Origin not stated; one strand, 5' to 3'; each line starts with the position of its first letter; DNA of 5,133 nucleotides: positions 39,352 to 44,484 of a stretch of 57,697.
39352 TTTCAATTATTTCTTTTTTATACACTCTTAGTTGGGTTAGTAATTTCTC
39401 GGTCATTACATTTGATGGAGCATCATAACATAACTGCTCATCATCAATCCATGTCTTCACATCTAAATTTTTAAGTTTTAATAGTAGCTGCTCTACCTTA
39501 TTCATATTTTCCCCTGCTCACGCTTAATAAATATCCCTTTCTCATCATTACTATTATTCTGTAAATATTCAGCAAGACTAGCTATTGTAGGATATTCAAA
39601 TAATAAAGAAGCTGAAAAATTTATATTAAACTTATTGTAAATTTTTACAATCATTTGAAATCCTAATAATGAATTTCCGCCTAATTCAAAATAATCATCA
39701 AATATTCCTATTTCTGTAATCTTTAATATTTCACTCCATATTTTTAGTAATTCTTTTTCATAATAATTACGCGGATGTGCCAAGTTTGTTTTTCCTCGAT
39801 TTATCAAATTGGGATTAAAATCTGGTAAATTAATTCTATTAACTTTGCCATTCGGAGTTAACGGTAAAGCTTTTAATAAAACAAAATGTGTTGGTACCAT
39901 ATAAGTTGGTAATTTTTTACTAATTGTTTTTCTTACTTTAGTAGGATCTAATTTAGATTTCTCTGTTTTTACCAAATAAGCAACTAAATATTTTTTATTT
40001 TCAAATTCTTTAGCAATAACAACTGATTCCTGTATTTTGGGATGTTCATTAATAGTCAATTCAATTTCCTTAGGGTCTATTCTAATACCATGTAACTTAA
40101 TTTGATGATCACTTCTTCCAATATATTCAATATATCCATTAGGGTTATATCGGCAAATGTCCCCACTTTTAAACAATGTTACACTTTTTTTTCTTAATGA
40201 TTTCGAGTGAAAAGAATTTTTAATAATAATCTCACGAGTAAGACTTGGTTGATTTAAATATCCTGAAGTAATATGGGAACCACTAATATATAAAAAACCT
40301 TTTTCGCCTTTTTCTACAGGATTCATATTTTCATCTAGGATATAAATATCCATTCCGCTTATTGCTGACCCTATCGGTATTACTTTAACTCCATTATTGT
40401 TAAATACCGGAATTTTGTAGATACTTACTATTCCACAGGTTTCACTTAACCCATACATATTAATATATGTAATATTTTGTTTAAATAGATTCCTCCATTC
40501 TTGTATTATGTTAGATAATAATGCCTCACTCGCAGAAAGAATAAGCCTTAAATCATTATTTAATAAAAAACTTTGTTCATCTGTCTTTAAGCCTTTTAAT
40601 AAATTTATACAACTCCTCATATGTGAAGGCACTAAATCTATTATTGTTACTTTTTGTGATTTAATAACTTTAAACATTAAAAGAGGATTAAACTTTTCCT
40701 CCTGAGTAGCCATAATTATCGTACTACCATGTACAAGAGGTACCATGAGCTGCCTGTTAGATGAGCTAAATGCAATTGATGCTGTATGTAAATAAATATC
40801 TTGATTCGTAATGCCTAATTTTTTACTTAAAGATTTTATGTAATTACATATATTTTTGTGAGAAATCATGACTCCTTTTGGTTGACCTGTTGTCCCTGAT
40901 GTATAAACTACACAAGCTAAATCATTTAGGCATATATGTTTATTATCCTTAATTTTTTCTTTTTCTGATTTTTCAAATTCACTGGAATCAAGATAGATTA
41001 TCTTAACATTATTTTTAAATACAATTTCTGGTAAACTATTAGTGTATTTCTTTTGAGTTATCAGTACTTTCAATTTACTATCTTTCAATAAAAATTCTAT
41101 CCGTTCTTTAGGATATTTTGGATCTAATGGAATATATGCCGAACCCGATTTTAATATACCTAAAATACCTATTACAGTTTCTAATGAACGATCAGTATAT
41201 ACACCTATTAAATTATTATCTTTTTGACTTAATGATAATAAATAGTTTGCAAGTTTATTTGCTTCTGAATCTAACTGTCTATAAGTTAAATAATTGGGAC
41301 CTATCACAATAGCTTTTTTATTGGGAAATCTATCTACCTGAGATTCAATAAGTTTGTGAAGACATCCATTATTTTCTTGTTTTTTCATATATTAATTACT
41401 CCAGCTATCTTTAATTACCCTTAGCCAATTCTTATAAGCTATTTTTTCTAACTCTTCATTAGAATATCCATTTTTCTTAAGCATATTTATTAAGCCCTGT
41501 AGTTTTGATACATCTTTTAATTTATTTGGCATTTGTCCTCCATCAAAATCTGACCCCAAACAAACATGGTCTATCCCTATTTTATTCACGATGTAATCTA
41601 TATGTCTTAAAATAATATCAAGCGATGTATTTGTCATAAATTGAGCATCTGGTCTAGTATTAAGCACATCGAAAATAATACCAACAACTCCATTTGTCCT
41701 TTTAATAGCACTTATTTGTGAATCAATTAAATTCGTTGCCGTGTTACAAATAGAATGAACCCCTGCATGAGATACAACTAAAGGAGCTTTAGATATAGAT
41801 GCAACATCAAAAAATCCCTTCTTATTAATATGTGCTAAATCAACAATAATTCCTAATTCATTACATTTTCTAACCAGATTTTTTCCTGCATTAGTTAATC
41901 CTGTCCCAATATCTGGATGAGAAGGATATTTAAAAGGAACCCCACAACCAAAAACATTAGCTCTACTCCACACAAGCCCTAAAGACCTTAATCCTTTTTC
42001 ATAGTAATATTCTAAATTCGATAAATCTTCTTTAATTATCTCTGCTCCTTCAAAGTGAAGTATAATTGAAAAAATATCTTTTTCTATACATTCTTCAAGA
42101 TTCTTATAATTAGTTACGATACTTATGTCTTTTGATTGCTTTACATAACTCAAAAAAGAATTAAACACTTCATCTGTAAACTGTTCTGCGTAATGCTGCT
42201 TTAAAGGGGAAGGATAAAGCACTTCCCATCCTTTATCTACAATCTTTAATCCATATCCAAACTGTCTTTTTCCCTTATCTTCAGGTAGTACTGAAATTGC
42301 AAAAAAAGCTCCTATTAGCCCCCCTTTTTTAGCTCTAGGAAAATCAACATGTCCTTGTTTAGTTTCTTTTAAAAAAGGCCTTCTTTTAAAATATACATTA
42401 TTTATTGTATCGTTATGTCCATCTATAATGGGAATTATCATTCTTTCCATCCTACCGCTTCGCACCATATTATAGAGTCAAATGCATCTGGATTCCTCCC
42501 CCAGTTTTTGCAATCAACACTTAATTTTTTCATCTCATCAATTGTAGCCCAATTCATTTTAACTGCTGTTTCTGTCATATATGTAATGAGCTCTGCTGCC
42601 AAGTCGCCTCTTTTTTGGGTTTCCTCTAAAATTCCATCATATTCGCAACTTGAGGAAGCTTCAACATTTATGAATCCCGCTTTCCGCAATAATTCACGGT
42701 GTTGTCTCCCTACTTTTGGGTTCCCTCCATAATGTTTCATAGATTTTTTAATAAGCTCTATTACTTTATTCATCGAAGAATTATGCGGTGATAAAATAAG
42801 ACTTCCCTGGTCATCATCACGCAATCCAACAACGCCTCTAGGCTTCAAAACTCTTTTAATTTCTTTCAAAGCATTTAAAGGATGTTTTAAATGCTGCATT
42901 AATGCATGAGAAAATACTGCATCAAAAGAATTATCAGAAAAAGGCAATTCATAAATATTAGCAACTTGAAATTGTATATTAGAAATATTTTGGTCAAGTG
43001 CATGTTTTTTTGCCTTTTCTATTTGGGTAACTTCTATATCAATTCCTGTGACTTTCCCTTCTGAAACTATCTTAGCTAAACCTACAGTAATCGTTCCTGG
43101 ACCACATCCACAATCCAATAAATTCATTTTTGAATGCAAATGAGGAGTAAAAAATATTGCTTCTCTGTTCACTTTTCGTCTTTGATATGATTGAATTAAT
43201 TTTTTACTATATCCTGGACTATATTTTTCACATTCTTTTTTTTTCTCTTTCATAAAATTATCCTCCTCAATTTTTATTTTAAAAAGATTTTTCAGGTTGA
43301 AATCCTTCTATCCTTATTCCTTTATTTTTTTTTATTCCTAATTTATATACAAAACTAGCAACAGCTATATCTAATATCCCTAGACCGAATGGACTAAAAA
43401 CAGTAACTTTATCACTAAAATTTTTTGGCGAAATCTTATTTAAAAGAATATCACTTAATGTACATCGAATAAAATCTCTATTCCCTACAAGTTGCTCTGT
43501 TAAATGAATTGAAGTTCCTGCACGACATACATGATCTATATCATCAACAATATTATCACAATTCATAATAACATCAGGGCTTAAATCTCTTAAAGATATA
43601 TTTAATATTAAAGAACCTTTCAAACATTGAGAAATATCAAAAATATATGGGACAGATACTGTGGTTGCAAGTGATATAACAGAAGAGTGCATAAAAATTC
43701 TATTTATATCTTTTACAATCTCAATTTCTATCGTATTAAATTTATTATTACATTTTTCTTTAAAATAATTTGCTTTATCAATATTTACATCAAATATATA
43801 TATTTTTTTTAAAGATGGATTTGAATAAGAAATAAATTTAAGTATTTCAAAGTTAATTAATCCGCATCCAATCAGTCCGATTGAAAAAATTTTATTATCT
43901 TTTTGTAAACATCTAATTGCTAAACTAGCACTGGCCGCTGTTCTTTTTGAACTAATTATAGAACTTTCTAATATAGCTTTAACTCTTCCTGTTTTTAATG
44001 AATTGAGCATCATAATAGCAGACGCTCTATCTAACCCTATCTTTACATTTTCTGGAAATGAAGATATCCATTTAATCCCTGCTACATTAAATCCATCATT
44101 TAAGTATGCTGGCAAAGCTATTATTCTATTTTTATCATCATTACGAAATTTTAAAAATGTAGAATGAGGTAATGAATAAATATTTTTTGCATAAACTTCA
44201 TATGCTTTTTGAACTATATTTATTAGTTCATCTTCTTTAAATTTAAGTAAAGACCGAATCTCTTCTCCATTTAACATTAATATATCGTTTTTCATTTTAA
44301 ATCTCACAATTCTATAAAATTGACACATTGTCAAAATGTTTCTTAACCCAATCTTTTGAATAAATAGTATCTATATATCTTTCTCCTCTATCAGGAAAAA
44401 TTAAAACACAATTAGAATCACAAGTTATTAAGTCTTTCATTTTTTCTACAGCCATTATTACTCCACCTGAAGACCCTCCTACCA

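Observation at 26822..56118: A ~29 kb NRPS / fatty-acyl / radical-SAM cluster embedded between phage modules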

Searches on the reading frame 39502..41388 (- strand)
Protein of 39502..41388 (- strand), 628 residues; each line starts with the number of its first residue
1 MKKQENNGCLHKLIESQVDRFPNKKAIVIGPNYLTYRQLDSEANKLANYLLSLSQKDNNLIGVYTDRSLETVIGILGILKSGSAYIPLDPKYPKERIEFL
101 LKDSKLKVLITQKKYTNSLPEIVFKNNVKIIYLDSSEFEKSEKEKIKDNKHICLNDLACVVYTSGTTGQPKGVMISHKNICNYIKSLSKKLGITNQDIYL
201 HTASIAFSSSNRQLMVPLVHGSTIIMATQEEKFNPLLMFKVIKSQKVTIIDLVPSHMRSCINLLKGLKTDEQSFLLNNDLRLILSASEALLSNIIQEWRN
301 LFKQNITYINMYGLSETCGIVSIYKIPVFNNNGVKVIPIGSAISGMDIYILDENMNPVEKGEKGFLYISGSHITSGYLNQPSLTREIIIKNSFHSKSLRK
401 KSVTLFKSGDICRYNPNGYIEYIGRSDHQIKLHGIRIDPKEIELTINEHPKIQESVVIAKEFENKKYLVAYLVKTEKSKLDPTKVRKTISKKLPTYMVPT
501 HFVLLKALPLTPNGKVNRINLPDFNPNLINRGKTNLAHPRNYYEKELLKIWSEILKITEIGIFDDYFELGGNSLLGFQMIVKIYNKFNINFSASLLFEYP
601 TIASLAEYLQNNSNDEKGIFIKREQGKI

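Call 4: search_protein_families(library=pfam, proteins=[window:39502-41388:-])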
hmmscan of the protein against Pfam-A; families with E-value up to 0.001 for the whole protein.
window:39502-41388:- (628 aa): 3 families
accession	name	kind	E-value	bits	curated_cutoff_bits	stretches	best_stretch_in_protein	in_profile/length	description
PF00501.34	AMP-binding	-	5.9e-84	282.5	29.9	1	15-378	2-384/384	AMP-binding enzyme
PF00550.31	PP-binding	-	4.4e-14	52.9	20.8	1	546-609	2-67/67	Phosphopantetheine attachment site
PF13193.12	AMP-binding_C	-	1.4e-11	45.6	24.5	1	441-515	1-76/76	AMP-binding enzyme C-terminal domain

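Call 29: search_protein_families(library=ncbifam, max_evalue=0.00001, proteins=[window:39502-41388:-])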
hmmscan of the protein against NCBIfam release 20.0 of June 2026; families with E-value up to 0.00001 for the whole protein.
window:39502-41388:- (628 aa): 102 families (the best 25 are shown)
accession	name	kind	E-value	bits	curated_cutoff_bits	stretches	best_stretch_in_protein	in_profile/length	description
NF004282.0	PRK05691.1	subfamily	3.8e-123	411.5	4090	1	4-613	2184-2779/4334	non-ribosomal peptide synthase/polyketide synthase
NF047350.1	aureusi_NRPS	equivalog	3.6e-117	392.3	2500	2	125-614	1543-1995/2373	aureusimine non-ribosomal peptide synthetase AusA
NF041803.1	NRPS_SolG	exception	1.4e-109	367.3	2200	1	10-607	563-1153/1163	solanimycin non-ribosomal peptide synthetase SolG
TIGR01733.1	AA-adenyl-dom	subfamily_domain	2.3e-107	359.3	317.4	1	35-457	1-409/409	amino acid adenylation domain-containing protein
NF038078.1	NRPS_MxcG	equivalog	2.3e-93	313.5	2300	1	12-614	460-1046/1442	myxochelin non-ribosomal peptide synthetase MxcG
NF003417.0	PRK04813.1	subfamily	1e-79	268.4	476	1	14-521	9-499/505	D-alanine--poly(phosphoribitol) ligase subunit DltA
TIGR03098.1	ligase_PEP_1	hypoth_equivalog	1.4e-78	264.6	592.35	1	10-520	2-513/517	acyl-CoA ligase (AMP-forming), exosortase A system-associated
NF007605.2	PRK10252.1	equivalog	1e-77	261.8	2400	1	9-616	455-1047/1292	enterobactin non-ribosomal peptide synthetase EntF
TIGR01734.1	D-ala-DACP-lig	equivalog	7.6e-75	252.4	559.85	1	14-521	6-498/504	D-alanine--poly(phosphoribitol) ligase subunit DltA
NF004837.0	PRK06187.1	subfamily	1e-73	248.4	476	1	4-521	4-518/531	long-chain-fatty-acid--CoA ligase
TIGR03443.1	alpha_am_amid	equivalog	1.7e-73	247.7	1030.1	2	7-480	235-756/1390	L-aminoadipate-semialdehyde dehydrogenase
NF005702.0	PRK07514.1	subfamily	5.9e-60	203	558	1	10-519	5-494/506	malonyl-CoA synthase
NF052269.1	Staph_lig_FadD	equivalog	3.2e-56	190.7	650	1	25-521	16-489/499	long-chain-fatty-acid--CoA ligase FadD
NF006182.0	PRK08316.1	subfamily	8.7e-53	179.6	663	1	4-518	7-510/523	fatty acyl-CoA synthetase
NF002966.0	PRK03640.1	equivalog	8e-51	173.1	556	1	15-522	9-477/483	o-succinylbenzoate--CoA ligase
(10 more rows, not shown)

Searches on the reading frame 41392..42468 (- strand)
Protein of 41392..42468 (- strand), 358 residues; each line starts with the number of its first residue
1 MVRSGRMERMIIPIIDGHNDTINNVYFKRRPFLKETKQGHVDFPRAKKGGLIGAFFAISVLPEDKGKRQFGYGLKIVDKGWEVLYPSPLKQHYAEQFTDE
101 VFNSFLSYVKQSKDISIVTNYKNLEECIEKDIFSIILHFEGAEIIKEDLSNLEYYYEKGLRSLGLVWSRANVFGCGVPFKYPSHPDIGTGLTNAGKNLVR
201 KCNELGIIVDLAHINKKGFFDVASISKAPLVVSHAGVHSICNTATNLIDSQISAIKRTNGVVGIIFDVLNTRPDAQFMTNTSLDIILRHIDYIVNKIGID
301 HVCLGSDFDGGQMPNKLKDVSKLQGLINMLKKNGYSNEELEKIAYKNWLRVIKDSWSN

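Call 4: search_protein_families(library=pfam, proteins=[window:41392-42468:-])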
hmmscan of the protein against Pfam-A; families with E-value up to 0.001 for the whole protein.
window:41392-42468:- (358 aa): 1 family
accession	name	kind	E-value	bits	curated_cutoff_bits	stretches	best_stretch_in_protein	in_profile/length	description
PF01244.27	Peptidase_M19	-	6.6e-90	301.9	26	1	12-353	6-318/319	Membrane dipeptidase (Peptidase family M19)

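Call 29: search_protein_families(library=ncbifam, max_evalue=0.00001, proteins=[window:41392-42468:-])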
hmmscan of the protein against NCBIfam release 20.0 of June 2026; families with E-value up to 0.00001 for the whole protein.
window:41392-42468:- (358 aa): 0 families

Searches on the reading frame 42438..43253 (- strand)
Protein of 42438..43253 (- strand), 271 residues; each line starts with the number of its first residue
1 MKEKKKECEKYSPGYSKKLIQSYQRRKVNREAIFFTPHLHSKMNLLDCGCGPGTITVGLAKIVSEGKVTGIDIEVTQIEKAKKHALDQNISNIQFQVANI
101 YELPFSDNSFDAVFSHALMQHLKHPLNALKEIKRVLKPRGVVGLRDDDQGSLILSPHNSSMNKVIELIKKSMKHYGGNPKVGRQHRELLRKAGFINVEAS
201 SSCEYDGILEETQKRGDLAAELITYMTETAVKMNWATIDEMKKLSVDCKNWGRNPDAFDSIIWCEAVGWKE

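Call 4: search_protein_families(library=pfam, proteins=[window:42438-43253:-])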
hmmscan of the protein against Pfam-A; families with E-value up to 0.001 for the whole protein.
window:42438-43253:- (271 aa): 16 families
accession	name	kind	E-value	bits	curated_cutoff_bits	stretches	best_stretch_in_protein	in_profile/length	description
PF13847.12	Methyltransf_31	-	5.1e-31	107.8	27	1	40-177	2-130/145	Methyltransferase domain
PF08241.18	Methyltransf_11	-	5e-26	91.6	21.2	1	46-142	1-93/95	Methyltransferase domain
PF13649.12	Methyltransf_25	-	4.3e-25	88.7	27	1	46-140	2-97/97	Methyltransferase domain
PF01209.24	Ubie_methyltran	-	5.6e-17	62.3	20.1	1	22-142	28-149/233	ubiE/COQ5 methyltransferase family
PF08242.18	Methyltransf_12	-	2.7e-16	60.5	30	1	46-142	1-98/98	Methyltransferase domain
PF13489.12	Methyltransf_23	-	6.4e-16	59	27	1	22-198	3-163/164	Methyltransferase domain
PF05175.20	MTS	-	1.4e-08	35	23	1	27-115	15-104/170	Methyltransferase small domain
PF02390.23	Methyltransf_4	-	3.7e-08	33.5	24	1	44-154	4-119/173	Putative methyltransferase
PF08003.17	Methyltransf_9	-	1.2e-06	28.2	23.8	1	37-142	109-215/315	Protein of unknown function (DUF1698)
PF06325.19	PrmA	-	2.1e-06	27.9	22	1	41-143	161-257/296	Ribosomal protein L11 methyltransferase (PrmA)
PF02353.26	CMAS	-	1e-05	25.5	27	1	20-145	43-165/273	Mycolic acid cyclopropane synthetase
PF05219.18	DREV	-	1.3e-05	25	26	1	41-142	94-184/265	DREV methyltransferase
PF20922.3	Anamorsin_N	-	6.7e-05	23.1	27.1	1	97-146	39-89/163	Anamorsin, N-terminal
PF01728.25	FtsJ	-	0.00018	22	24.1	1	39-100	19-78/181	FtsJ-like methyltransferase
PF01135.25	PCMT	-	0.00029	21.1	20.3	1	39-114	71-147/210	Protein-L-isoaspartate(D-aspartate) O-methyltransferase (PCMT)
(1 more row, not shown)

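Call 28: search_protein_families(library=ncbifam, max_evalue=0.00001, proteins=[window:42438-43253:-])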
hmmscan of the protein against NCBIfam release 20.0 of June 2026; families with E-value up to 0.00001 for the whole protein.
window:42438-43253:- (271 aa): 44 families (the best 25 are shown)
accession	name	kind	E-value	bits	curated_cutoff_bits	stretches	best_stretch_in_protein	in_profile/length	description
NF047649.1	MTase_UXPK_star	exception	7.7e-20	71.1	460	1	38-146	74-183/283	methyltransferase/UXPK-star double selenoprotein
NF041537.1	ArsM_AhpD_UU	exception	6.6e-19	67.9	510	1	38-205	73-233/345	arsenite methyltransferase/AhpD domain selenoprotein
TIGR01934.1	MenG_MenH_UbiE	subfamily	3e-18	65.9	158.35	1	39-144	37-141/223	ubiquinone/menaquinone biosynthesis methyltransferase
NF041536.1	ArsM_DUF2284_UU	exception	4.1e-18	65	575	1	39-203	74-231/459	arsenite methyltransferase/DUF2284 domain selenoprotein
NF001243.0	PRK00216.1-4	equivalog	7.2e-18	64.8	235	1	19-152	25-159/237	demethylmenaquinone methyltransferase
TIGR01983.1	UbiG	equivalog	4.6e-17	62.1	102.95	1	25-142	38-149/228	bifunctional 2-polyprenyl-6-hydroxyphenol methylase/3-demethylubiquinol 3-O-methyltransferase UbiG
NF045667.1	MTase_DVU1556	equivalog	5.8e-17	61.8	155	1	39-146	20-121/213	DVU_1556 family methyltransferase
TIGR02072.1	BioC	equivalog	1.3e-16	61.1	184.95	1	42-143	35-131/244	malonyl-ACP O-methyltransferase BioC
NF001244.0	PRK00216.1-5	equivalog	1.6e-16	60.3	216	1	39-146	46-155/236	bifunctional demethylmenaquinone methyltransferase/2-methoxy-6-polyprenyl-1,4-benzoquinol methylase UbiE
TIGR02752.1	MenG_heptapren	equivalog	7.6e-16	58.3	419.85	1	19-152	23-157/231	demethylmenaquinone methyltransferase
NF008823.0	PRK11873.1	subfamily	2.4e-15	56.7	263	1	45-146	81-183/272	arsenite methyltransferase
NF040539.1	AST_met_ArsM_2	exception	1.1e-14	54.9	240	1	41-142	56-161/262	putative arsinothricin biosynthesis methyltransferase ArsM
NF043040.1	corrin_prot_MT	hypoth_equivalog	4.5e-13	49.1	180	1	41-146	41-149/216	corrinoid protein-associated methyltransferase CpaM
NF001242.0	PRK00216.1-3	equivalog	2.4e-12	46.8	351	1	37-140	66-171/258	bifunctional demethylmenaquinone methyltransferase/2-methoxy-6-polyprenyl-1,4-benzoquinol methylase UbiE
NF052510.1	methyltran_MpqE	exception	5.3e-12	45.6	335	1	39-141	44-148/234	methyl-plastoquinone biosynthesis methyltransferase MpqE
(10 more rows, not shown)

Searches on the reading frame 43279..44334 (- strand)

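Call 4: search_protein_families(library=pfam, proteins=[window:43279-44334:-])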
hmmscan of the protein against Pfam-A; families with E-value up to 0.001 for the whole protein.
window:43279-44334:- (351 aa): 1 family
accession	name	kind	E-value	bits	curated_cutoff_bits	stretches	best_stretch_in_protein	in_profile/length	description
PF02423.21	OCD_Mu_crystall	-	9e-29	100.9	24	1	20-331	5-308/314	Ornithine cyclodeaminase/mu-crystallin family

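Call 28: search_protein_families(library=ncbifam, max_evalue=0.00001, proteins=[window:43279-44334:-])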
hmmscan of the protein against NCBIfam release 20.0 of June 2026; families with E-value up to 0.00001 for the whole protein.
window:43279-44334:- (351 aa): 14 families
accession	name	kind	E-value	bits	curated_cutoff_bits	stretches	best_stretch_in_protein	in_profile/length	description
TIGR03944.1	dehyd_SbnB_fam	equivalog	1.7e-114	382.2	326.9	1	19-345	2-327/327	2,3-diaminopropionate biosynthesis protein SbnB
NF006379.0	PRK08618.1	equivalog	1.5e-38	133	417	1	19-343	2-325/326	ornithine cyclodeaminase family protein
TIGR02371.1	ala_DH_arch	equivalog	4.4e-31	108.2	409.15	1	18-343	2-323/325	alanine dehydrogenase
NF004793.0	PRK06141.1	equivalog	1.4e-26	93.2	322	1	19-331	2-309/314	bifunctional Delta(1)-pyrroline-2-carboxylate/Delta(1)-piperideine-2-carboxylate reductase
NF004848.0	PRK06199.1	subfamily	6.6e-26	91.3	362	1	68-228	75-235/379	tyramine oxidase subunit B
NF006141.0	PRK08291.1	equivalog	2e-20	73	408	1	17-341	3-327/330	cyclodeaminase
TIGR02992.1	ectoine_eutC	equivalog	8.5e-17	61.2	471.65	1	18-340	1-323/326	ectoine utilization protein EutC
NF045643.1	ImmsucRedBhcD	equivalog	1.9e-13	50.5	500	1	84-343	63-320/321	iminosuccinate reductase BhcD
NF005296.0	PRK06823.1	equivalog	1.3e-12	47.4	438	1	22-331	5-311/315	ornithine cyclodeaminase family protein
NF005011.0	PRK06407.1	subfamily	5.8e-11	42.2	337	1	20-331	4-297/302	ornithine cyclodeaminase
NF005762.1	PRK07589.1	equivalog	1.5e-09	37.3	350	1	86-333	66-309/334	ornithine cyclodeaminase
NF005603.0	PRK07340.1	equivalog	3.6e-09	36.3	266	1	24-233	10-207/307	delta(1)-pyrroline-2-carboxylate reductase family protein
NF045512.1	PyrPipCarbRedLhpI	equivalog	9.1e-09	34.9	400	1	25-200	7-173/298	bifunctional Delta(1)-pyrroline-2-carboxylate/Delta(1)-piperideine-2-carboxylate reductase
NF009830.0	PRK13304.1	equivalog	8e-06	25.5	267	0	150-226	2-78/265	aspartate dehydrogenase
